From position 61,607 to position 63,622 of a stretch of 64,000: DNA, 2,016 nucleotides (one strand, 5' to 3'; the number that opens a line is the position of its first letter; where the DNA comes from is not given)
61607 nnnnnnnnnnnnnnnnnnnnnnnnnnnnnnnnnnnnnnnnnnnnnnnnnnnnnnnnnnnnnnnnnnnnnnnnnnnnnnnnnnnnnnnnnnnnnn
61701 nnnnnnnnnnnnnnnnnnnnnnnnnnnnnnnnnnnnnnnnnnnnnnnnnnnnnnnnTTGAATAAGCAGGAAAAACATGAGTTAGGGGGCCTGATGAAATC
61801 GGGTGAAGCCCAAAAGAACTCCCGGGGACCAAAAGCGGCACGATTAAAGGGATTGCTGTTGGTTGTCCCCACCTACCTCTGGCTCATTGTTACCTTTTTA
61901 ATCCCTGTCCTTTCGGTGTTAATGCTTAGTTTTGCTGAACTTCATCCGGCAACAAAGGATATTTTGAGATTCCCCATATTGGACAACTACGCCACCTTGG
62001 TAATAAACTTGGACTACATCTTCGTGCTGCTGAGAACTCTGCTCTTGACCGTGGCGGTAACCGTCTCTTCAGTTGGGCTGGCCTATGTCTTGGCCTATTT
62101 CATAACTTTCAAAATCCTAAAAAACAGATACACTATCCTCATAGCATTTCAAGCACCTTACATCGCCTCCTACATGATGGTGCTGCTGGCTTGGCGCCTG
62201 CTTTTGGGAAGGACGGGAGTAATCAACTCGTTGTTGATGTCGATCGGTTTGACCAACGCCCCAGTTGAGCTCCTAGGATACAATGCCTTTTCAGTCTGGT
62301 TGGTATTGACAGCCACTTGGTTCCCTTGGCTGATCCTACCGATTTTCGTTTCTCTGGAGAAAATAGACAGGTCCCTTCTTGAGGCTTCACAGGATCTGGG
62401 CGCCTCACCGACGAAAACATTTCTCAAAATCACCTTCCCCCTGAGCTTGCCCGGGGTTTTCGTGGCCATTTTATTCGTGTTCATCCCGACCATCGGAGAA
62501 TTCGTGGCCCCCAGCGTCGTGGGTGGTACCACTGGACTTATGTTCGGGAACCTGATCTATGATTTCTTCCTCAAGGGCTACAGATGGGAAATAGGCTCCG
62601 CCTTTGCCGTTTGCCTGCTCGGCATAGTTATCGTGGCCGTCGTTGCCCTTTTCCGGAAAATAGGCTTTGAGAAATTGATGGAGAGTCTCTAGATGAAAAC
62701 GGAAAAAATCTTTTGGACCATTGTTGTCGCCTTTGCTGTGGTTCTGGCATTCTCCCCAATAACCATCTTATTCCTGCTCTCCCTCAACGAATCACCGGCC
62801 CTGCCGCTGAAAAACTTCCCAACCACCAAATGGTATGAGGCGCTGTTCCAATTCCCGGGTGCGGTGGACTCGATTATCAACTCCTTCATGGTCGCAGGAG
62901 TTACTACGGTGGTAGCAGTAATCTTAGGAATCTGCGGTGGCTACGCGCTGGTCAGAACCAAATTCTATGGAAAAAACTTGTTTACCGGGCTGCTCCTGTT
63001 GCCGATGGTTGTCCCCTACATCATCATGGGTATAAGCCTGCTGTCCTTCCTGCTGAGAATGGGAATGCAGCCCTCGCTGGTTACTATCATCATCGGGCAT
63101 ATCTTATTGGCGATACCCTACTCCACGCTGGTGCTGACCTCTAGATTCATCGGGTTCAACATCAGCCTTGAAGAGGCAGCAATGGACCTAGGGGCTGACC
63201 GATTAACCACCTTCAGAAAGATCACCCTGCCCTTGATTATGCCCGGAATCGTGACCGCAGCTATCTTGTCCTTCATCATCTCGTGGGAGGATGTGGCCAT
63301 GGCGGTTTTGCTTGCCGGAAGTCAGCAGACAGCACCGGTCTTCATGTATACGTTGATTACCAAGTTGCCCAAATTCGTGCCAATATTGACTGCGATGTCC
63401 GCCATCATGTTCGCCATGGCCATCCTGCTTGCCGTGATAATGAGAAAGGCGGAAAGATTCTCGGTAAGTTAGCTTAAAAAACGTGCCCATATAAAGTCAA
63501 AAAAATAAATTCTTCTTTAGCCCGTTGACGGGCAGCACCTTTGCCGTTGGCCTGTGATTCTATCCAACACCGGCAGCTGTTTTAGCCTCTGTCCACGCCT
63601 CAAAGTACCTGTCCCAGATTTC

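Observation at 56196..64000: Pyrrolysine-free MtmB-family methyltransferase coupled to a corrinoid protein, embedded in an amine-uptake/aminotransferase locus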

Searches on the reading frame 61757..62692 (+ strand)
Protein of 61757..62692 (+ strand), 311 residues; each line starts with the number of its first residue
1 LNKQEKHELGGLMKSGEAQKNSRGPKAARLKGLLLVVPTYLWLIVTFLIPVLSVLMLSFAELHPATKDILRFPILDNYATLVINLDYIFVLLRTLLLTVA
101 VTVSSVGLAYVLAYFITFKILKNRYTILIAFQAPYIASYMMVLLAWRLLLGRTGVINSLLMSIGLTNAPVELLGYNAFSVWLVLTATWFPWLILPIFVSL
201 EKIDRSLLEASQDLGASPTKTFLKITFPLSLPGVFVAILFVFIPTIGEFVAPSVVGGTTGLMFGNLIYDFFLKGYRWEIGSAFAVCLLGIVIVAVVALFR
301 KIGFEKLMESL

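Call 3: search_protein_families(library=pfam, proteins=[window:61757-62692:+], max_evalue=0.01)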
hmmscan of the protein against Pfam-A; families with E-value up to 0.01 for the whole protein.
window:61757-62692:+ (311 aa): 1 family
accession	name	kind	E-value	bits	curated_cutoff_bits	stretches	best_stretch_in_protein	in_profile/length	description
PF00528.27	BPD_transp_1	-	4.9e-08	33.4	26.4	1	124-300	43-175/184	Binding-protein-dependent transport system inner membrane component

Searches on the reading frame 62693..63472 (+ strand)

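Call 3: search_protein_families(library=pfam, proteins=[window:62693-63472:+], max_evalue=0.01)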
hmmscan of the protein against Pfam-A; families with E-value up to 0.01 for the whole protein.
window:62693-63472:+ (259 aa): 1 family
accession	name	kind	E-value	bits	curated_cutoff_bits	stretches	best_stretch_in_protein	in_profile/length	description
PF00528.27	BPD_transp_1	-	2e-12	47.7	26.4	1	76-249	2-170/184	Binding-protein-dependent transport system inner membrane component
